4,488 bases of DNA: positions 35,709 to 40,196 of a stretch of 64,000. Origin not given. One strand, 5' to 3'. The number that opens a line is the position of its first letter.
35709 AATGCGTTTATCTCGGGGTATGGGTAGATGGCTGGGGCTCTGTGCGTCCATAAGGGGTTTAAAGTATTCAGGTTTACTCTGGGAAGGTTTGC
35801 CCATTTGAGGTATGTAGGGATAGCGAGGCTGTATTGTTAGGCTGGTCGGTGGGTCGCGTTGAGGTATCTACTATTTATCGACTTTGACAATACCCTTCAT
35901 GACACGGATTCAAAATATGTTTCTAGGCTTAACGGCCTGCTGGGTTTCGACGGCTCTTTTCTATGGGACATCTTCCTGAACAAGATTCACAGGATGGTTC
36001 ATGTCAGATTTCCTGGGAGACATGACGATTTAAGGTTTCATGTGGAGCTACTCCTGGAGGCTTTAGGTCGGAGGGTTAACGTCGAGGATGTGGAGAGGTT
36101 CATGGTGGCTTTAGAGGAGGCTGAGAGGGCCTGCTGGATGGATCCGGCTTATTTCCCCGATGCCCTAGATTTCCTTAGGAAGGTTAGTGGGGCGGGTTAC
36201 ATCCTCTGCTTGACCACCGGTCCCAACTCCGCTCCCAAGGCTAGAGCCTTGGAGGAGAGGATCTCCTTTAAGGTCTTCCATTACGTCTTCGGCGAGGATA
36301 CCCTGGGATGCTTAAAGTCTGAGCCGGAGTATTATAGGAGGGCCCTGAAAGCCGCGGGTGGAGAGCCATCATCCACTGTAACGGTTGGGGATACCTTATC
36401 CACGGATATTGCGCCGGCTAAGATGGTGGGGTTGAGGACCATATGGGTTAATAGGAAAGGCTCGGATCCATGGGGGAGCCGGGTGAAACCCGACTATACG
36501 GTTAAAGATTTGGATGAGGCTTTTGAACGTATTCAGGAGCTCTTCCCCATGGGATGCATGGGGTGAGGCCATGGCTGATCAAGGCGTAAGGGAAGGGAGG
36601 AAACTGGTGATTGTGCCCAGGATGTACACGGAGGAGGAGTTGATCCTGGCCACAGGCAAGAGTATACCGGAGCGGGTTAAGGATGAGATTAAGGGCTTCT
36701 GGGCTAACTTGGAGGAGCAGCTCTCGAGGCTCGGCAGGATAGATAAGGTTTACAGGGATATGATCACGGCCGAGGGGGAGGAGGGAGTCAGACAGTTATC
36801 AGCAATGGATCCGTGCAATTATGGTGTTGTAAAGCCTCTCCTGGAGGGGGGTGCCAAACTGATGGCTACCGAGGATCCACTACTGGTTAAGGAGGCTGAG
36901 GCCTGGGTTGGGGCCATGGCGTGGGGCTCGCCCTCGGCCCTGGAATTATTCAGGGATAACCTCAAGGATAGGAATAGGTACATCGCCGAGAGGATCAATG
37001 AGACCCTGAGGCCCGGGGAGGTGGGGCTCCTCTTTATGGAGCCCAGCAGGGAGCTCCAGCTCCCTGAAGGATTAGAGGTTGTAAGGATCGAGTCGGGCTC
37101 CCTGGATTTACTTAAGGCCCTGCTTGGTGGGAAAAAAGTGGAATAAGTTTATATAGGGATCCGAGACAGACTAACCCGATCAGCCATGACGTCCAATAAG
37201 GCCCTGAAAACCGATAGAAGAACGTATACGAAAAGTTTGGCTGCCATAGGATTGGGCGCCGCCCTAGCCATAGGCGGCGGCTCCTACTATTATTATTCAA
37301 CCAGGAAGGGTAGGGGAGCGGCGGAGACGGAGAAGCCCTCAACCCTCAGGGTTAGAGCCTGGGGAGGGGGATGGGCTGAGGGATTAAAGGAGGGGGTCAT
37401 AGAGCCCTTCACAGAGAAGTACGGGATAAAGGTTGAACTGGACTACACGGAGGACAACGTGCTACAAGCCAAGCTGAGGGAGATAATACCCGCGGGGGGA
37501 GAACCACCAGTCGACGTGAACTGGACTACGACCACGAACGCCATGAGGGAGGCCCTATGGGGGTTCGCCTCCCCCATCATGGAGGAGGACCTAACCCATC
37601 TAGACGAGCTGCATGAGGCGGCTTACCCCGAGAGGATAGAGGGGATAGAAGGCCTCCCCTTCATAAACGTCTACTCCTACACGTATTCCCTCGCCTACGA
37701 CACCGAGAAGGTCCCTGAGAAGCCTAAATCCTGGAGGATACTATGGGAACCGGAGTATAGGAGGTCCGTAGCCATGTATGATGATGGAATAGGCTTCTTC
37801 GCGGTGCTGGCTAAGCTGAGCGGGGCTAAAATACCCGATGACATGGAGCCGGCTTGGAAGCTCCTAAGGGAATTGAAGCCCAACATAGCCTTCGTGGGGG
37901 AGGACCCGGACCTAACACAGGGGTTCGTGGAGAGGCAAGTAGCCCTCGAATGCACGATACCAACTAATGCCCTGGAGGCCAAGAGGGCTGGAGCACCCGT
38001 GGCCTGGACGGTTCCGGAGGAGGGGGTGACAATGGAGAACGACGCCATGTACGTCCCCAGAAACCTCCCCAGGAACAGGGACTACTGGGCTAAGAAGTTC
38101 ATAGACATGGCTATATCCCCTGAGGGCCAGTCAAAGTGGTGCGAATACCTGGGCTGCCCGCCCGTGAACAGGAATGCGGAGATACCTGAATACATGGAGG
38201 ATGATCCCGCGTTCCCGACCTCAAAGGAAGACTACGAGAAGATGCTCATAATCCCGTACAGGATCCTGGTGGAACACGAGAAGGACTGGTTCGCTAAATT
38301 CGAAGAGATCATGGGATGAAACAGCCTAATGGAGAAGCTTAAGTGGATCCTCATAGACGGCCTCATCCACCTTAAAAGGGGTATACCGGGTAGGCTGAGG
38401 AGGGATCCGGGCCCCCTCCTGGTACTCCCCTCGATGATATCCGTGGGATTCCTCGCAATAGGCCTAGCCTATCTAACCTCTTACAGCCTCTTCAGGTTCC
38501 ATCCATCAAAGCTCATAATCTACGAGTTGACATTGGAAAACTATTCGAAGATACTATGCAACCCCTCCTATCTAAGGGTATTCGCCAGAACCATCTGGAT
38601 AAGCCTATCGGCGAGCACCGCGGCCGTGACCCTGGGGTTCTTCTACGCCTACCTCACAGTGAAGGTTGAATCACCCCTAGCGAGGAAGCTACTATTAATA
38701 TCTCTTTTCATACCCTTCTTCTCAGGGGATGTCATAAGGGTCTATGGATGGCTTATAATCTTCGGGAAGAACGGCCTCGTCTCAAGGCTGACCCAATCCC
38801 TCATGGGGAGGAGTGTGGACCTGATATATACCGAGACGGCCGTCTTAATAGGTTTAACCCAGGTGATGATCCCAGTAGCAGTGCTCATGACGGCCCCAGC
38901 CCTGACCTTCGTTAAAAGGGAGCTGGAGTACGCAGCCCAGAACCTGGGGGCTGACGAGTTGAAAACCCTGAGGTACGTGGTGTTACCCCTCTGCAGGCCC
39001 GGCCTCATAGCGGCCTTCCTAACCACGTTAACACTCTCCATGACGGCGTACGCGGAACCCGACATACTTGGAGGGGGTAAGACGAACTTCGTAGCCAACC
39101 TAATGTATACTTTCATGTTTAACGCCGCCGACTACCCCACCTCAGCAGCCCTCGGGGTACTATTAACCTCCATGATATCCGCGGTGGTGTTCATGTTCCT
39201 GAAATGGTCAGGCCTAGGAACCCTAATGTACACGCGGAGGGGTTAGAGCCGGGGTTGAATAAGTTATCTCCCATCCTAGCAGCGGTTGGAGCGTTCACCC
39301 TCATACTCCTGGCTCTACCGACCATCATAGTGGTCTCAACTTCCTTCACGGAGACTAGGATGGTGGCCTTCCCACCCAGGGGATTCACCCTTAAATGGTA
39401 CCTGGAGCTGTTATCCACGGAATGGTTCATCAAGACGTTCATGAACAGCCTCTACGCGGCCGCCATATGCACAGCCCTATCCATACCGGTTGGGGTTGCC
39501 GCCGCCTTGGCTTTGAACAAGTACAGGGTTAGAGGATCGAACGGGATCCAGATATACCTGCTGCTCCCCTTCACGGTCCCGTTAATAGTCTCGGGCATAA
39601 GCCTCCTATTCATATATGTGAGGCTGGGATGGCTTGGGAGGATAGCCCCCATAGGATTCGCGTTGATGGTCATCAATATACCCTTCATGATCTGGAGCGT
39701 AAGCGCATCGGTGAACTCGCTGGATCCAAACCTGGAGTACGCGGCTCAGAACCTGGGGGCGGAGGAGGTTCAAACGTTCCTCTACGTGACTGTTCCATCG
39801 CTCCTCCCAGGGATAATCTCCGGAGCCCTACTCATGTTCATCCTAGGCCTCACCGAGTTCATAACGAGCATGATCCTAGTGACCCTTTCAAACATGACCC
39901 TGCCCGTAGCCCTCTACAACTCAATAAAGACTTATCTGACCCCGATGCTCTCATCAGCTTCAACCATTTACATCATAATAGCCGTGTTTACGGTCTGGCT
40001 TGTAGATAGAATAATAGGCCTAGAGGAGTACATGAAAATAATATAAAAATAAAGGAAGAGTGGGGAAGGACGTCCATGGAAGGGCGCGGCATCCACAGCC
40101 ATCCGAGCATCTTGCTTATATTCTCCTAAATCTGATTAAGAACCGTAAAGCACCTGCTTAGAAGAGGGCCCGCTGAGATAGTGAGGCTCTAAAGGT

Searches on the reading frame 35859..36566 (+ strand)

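Call 58: search_protein_families(library=pfam, proteins=[window:35859-36566:+], max_evalue=0.0001)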
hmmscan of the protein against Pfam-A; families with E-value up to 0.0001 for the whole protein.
window:35859-36566:+ (235 aa): 4 families
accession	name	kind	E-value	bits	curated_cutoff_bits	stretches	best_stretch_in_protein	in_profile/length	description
PF00702.32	Hydrolase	-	6.4e-14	53.2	26.4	1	5-191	4-191/191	haloacid dehalogenase-like hydrolase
PF13419.12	HAD_2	-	2.9e-11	44.2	23.8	1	8-197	4-178/178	Haloacid dehalogenase-like hydrolase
PF13242.12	Hydrolase_like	-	3.9e-11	43.1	22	1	153-221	4-75/75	HAD-hyrolase-like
PF12710.13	HAD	-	1.2e-05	26.2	27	1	6-180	2-182/189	haloacid dehalogenase-like hydrolase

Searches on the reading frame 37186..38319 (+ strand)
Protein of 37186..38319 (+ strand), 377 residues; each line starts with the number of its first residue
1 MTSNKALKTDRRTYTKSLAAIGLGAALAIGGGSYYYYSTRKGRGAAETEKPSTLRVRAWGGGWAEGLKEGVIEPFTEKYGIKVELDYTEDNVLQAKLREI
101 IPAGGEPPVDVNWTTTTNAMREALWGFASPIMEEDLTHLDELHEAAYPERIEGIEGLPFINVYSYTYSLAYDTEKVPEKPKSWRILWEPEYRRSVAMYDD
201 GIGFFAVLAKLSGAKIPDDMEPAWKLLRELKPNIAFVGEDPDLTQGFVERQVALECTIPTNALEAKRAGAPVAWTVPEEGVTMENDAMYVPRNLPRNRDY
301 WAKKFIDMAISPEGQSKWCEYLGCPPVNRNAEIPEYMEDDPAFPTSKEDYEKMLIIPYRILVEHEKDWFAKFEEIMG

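Call 58: search_protein_families(library=pfam, proteins=[window:37186-38319:+], max_evalue=0.0001)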
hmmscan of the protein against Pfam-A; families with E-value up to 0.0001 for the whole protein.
window:37186-38319:+ (377 aa): 4 families
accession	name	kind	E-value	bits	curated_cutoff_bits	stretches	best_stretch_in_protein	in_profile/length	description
PF13416.11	SBP_bac_8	-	4.9e-34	118.8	27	1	72-345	3-279/279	Bacterial extracellular solute-binding protein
PF13343.11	SBP_bac_6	-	7.6e-19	68.6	24.6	1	162-350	60-241/245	Bacterial extracellular solute-binding protein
PF01547.30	SBP_bac_1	-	1.6e-09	38.6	26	1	64-315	5-306/307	Bacterial extracellular solute-binding protein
PF13531.11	SBP_bac_11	-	1.1e-05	25.8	25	0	75-318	20-221/227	Bacterial extracellular solute-binding protein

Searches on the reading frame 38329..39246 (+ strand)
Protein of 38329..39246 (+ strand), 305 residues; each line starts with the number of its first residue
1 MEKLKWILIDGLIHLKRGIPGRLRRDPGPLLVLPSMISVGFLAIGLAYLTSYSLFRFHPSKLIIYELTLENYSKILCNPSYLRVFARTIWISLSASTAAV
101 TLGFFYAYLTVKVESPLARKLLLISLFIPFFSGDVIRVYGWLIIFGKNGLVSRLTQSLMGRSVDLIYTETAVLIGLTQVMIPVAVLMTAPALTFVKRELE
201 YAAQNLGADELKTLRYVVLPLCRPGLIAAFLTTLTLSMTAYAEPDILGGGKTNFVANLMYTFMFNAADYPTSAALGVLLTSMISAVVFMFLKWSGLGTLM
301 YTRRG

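Call 58: search_protein_families(library=pfam, proteins=[window:38329-39246:+], max_evalue=0.0001)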
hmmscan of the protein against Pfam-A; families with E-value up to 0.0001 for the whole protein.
window:38329-39246:+ (305 aa): 1 family
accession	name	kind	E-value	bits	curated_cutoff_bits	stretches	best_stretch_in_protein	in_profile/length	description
PF00528.27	BPD_transp_1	-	3.4e-10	40.4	26.4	1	100-292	2-176/184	Binding-protein-dependent transport system inner membrane component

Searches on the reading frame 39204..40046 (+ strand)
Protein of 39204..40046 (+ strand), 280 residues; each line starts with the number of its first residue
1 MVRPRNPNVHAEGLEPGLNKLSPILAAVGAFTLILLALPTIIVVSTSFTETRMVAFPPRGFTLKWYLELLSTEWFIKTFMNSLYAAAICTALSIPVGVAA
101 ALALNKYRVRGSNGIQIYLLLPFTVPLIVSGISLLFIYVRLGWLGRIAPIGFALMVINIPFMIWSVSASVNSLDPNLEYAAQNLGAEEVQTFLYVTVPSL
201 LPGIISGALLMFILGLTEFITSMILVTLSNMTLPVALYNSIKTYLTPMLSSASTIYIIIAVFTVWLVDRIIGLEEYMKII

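Call 58: search_protein_families(library=pfam, proteins=[window:39204-40046:+], max_evalue=0.0001)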
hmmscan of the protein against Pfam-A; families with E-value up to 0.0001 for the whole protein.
window:39204-40046:+ (280 aa): 1 family
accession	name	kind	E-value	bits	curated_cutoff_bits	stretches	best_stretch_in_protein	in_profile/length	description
PF00528.27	BPD_transp_1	-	8.5e-13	48.9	26.4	1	94-268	2-176/184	Binding-protein-dependent transport system inner membrane component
